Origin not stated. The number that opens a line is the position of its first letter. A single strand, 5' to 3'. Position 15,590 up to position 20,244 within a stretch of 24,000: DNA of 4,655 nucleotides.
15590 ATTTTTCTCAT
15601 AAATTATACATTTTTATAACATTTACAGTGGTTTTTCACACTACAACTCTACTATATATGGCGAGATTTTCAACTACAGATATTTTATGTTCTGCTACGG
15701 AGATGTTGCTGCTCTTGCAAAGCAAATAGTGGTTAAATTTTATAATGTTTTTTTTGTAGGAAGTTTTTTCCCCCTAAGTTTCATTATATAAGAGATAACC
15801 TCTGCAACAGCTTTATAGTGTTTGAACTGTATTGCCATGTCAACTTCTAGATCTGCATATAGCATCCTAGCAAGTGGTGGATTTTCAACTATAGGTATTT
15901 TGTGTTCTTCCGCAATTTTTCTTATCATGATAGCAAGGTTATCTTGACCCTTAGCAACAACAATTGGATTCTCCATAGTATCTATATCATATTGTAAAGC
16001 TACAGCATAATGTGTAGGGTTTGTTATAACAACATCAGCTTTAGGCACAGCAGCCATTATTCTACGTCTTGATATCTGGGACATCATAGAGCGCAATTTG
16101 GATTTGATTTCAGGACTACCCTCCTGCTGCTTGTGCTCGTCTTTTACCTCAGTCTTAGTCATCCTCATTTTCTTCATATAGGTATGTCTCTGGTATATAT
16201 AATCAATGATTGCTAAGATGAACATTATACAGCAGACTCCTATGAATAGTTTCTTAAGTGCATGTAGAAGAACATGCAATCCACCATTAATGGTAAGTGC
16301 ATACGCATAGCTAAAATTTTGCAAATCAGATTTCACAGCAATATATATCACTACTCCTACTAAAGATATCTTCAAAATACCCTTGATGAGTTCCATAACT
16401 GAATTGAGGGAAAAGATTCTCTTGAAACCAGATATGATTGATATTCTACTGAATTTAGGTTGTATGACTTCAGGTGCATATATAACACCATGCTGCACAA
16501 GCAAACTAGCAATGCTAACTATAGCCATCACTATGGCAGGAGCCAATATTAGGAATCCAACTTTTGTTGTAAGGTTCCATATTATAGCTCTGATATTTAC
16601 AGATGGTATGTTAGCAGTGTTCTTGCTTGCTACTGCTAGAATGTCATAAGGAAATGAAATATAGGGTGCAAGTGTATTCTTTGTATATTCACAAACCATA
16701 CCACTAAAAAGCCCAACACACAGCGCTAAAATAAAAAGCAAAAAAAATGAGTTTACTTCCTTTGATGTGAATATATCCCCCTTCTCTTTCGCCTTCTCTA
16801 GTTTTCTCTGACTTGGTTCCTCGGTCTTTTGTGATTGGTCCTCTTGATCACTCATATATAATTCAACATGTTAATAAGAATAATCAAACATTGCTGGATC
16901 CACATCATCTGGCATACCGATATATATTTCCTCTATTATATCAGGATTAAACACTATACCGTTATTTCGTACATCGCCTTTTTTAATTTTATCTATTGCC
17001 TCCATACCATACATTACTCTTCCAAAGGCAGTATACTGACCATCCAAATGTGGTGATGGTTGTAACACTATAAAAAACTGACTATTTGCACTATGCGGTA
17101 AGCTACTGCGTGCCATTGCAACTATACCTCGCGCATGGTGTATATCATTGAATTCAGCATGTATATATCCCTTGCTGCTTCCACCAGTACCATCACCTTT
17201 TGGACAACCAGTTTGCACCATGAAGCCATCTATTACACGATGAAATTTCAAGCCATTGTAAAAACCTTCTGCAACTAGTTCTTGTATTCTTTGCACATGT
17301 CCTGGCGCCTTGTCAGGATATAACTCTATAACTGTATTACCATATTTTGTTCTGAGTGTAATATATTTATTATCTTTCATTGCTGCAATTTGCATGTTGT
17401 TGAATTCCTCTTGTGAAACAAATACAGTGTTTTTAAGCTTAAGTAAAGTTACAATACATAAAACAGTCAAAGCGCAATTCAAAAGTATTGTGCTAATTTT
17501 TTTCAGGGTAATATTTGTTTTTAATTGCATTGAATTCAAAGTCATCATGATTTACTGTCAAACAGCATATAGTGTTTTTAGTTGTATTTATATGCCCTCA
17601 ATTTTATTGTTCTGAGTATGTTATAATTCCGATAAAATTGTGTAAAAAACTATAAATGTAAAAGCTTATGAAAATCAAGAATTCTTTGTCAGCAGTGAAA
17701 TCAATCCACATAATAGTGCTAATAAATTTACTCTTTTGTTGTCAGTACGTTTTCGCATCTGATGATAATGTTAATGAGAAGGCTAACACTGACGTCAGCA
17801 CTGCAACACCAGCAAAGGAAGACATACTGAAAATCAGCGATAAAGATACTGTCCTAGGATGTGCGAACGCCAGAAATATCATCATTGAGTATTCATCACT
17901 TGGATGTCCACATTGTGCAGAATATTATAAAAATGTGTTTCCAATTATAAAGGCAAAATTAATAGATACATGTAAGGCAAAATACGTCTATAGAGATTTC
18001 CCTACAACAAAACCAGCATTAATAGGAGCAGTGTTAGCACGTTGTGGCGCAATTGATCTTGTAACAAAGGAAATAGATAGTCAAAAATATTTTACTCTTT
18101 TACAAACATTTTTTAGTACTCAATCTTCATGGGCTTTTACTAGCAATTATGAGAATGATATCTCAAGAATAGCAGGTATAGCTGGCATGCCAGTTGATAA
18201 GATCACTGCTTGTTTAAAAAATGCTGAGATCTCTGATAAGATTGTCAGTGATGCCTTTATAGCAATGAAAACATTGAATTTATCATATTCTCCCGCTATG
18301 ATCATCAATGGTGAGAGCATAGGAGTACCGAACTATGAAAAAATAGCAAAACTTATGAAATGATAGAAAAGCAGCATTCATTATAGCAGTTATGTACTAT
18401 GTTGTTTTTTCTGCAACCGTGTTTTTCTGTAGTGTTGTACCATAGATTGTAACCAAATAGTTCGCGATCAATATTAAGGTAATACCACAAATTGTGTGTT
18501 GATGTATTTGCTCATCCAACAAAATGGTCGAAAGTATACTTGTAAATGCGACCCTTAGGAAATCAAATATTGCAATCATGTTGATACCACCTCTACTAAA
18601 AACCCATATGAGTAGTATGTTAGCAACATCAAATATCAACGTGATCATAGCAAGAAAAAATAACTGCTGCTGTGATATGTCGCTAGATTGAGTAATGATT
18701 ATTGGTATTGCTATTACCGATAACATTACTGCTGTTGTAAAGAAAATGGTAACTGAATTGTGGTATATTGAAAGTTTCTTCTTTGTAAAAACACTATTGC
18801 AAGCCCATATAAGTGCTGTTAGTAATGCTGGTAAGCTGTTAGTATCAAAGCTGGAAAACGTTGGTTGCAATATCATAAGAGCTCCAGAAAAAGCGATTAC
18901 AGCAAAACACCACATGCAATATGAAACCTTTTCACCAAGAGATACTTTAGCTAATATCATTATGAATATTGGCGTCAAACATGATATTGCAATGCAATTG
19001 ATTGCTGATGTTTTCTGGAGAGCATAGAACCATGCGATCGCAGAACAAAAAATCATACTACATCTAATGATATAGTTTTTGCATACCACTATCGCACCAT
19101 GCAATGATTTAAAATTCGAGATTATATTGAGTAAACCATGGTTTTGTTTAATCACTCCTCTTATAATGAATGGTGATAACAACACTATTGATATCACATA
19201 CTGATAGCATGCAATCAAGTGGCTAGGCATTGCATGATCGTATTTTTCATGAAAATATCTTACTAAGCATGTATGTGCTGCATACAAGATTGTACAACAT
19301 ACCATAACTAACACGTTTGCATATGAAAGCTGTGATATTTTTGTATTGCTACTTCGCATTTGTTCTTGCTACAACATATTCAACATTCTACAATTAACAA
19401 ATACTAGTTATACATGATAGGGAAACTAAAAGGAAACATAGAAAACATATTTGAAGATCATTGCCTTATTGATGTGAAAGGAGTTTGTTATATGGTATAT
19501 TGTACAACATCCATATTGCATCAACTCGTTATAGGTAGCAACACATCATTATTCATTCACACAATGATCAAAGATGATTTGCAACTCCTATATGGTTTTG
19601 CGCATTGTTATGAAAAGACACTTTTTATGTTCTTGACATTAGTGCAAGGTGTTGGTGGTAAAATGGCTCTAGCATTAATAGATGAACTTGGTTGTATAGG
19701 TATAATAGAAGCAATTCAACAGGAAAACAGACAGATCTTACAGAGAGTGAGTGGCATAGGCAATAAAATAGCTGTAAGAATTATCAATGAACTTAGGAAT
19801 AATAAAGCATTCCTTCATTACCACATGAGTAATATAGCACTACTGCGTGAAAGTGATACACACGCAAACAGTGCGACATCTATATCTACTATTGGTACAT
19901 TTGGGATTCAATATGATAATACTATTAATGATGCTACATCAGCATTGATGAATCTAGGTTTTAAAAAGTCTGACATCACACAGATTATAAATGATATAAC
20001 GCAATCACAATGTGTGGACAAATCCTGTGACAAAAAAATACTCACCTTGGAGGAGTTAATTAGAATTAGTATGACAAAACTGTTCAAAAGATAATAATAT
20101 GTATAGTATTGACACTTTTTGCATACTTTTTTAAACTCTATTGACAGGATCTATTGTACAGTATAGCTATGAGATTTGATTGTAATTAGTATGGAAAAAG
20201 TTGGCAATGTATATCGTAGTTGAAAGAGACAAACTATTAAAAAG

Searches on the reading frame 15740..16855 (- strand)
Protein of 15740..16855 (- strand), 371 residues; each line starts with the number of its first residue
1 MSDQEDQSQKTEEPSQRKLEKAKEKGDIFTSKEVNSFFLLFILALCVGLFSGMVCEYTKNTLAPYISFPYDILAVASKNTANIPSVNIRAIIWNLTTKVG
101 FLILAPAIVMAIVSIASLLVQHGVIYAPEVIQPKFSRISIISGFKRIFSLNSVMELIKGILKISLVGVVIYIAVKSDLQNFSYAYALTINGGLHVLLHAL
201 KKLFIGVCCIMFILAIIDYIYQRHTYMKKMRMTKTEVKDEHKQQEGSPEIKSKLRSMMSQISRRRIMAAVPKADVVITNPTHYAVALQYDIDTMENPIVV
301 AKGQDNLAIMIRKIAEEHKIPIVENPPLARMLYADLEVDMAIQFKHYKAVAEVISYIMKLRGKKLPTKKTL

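Call 21: search_protein_families(library=ncbifam, proteins=[window:15740-16855:-], max_evalue=0.001)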
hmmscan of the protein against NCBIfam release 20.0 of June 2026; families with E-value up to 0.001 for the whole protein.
window:15740-16855:- (371 aa): 9 families
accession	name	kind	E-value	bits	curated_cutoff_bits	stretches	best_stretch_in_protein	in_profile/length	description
TIGR00328.1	flhB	equivalog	7.1e-113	377.3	349.25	1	9-363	2-347/348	flagellar biosynthesis protein FlhB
NF009411.0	PRK12772.1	equivalog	1.3e-91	307.9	739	1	8-363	263-609/610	fused FliR family export protein/FlhB family type III secretion system protein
TIGR01404.2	FlhB_rel_III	equivalog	5.8e-89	298.8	358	1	9-359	1-340/341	type III secretion system export apparatus subunit SctU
NF009364.0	PRK12721.1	equivalog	3.6e-69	233.6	381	1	8-361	2-344/352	EscU/YscU/HrcU family type III secretion system export apparatus switch protein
NF009117.0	PRK12468.1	equivalog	6e-69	232.7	712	1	5-362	5-352/386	flagellar biosynthesis protein FlhB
NF004950.0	PRK06298.1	equivalog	6.8e-52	176.7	434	1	9-369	3-353/360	type III secretion system protein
NF009412.0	PRK12773.1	equivalog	1.1e-48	166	886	1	8-361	301-646/649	flagellar biosynthesis protein FlhB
NF006017.0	PRK08156.1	equivalog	4.5e-48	164.3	394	1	8-359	2-337/367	EscU/YscU/HrcU family type III secretion system export apparatus switch protein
TIGR00789.1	flhB_rel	hypoth_equivalog_domain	3.7e-14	52.7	117.35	1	282-360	3-80/84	FlhB-like flagellar biosynthesis protein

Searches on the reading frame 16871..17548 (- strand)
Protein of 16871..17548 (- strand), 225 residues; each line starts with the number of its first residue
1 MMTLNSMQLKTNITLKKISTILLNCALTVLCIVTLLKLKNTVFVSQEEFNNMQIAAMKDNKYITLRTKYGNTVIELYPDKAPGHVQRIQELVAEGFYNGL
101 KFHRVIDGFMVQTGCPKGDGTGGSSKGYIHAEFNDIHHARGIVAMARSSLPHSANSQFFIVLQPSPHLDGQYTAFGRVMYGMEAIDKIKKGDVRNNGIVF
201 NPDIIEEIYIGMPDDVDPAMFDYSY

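Call 21: search_protein_families(library=ncbifam, proteins=[window:16871-17548:-], max_evalue=0.001)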
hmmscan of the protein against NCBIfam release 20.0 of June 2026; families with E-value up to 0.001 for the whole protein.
window:16871-17548:- (225 aa): 2 families
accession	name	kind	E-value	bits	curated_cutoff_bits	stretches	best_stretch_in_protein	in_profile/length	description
NF008151.0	PRK10903.1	equivalog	1.1e-26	93.5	308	1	53-197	21-171/190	peptidylprolyl isomerase A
NF008057.0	PRK10791.1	equivalog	4.3e-25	88.4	297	1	63-198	2-146/164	peptidylprolyl isomerase B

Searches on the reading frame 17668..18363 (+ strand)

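Call 21: search_protein_families(library=ncbifam, proteins=[window:17668-18363:+], max_evalue=0.001)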
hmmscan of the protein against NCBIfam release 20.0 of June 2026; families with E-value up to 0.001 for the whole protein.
window:17668-18363:+ (231 aa): 1 family
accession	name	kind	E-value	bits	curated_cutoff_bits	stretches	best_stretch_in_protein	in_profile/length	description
NF041057.1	Rcas_1661_fam_Se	equivalog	1.5e-13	50.9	190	1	41-230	60-244/247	Rcas_1661 family thioredoxin-like (seleno)lipoprotein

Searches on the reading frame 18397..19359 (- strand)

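Call 21: search_protein_families(library=ncbifam, proteins=[window:18397-19359:-], max_evalue=0.001)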
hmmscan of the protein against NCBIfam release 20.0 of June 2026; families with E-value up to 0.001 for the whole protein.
window:18397-19359:- (320 aa): 3 families
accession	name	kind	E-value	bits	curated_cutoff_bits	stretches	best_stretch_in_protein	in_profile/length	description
NF050091.1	ArAmAcExpYddG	equivalog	8e-10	38.7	300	1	89-281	61-260/285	aromatic amino acid exporter YddG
TIGR00950.1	2A78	equivalog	8.8e-07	28.6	230.2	1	102-299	56-262/264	carboxylate/amino acid/amine transporter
NF008676.0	PRK11689.1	equivalog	2e-06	27.2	194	1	93-302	62-286/297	aromatic amino acid DMT transporter YddG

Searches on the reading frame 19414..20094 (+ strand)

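Call 21: search_protein_families(library=ncbifam, proteins=[window:19414-20094:+], max_evalue=0.001)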
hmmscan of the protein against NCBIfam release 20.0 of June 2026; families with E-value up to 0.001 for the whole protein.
window:19414-20094:+ (226 aa): 2 families
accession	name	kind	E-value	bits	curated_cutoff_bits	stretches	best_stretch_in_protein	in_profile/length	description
TIGR00084.2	ruvA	equivalog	4.6e-42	143.9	85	1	1-216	1-197/202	Holliday junction branch migration protein RuvA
NF011194.0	PRK14600.1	equivalog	4.2e-27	95.1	180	1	1-138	1-138/188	Holliday junction branch migration protein RuvA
